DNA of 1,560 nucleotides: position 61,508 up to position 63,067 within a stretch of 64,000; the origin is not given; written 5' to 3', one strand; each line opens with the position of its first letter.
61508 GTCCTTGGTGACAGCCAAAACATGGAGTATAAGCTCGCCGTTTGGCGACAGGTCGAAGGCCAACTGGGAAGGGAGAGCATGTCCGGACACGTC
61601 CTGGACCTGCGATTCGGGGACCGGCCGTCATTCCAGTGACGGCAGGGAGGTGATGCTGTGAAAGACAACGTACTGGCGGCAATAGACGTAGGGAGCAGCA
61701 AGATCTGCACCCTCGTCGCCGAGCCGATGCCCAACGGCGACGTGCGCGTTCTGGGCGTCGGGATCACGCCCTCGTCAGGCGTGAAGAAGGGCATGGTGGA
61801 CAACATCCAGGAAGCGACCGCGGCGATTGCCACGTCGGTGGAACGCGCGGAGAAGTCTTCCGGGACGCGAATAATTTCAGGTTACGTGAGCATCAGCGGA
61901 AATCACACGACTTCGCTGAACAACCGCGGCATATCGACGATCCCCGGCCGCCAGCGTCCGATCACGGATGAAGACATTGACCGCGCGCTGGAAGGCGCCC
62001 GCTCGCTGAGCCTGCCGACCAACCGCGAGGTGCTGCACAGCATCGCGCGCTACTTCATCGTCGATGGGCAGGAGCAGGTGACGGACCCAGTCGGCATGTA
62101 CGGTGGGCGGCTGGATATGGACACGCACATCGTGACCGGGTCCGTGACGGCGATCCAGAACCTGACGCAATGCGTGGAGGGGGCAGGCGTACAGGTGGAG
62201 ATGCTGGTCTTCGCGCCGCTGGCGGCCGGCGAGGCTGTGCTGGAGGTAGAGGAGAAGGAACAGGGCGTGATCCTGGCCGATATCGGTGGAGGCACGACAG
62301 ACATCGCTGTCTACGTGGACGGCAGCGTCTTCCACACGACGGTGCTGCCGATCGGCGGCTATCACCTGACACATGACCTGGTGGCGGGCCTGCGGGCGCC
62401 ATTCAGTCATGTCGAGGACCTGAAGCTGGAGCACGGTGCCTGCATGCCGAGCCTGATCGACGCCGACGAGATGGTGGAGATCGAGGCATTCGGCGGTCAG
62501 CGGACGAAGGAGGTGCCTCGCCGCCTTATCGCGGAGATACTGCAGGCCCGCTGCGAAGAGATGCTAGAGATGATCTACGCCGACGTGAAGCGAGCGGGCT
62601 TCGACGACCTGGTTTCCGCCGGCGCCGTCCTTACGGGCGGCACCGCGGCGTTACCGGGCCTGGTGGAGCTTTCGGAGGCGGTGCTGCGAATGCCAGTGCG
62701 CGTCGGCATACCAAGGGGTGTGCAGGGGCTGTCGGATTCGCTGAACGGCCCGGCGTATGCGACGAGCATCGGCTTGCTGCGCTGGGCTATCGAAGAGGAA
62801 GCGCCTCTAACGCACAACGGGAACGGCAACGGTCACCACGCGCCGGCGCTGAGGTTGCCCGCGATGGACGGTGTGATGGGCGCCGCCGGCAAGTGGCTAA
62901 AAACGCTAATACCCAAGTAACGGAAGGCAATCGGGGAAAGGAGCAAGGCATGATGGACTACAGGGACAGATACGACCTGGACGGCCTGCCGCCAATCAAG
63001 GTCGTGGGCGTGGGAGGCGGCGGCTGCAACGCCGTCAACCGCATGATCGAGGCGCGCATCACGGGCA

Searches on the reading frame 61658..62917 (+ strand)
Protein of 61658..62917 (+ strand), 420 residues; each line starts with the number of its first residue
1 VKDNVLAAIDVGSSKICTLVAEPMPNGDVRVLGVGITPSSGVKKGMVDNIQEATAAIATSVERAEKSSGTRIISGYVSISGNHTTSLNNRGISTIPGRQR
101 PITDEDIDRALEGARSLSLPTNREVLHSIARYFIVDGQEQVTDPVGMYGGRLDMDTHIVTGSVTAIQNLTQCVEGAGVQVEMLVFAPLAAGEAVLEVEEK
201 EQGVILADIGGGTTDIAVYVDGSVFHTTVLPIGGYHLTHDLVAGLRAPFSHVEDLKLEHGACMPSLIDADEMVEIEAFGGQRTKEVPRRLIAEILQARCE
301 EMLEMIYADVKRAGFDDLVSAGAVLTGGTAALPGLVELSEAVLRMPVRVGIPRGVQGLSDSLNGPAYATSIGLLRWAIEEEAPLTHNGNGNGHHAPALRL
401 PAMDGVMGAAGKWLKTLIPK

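Call 64: search_protein_families(library=pfam, proteins=[window:61658-62917:+], max_evalue=0.00001)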
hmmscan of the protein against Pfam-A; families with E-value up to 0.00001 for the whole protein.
window:61658-62917:+ (420 aa): 5 families
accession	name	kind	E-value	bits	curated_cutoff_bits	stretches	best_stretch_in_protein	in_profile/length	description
PF14450.12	FtsA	-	2.7e-44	151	31.8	2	206-372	2-127/127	Cell division protein FtsA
PF02491.25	SHS2_FTSA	-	4.5e-26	91.5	25.4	1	81-160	1-79/79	SHS2 domain inserted in FTSA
PF06723.19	MreB_Mbl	-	9.7e-13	48.1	27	1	174-349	117-303/327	MreB/Mbl protein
PF06277.17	EutA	-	1.2e-06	28.1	27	1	173-240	116-181/475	Ethanolamine utilisation protein EutA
PF11104.14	PilM_2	-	4.8e-06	26.2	27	0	165-251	137-229/340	Type IV pilus assembly protein PilM;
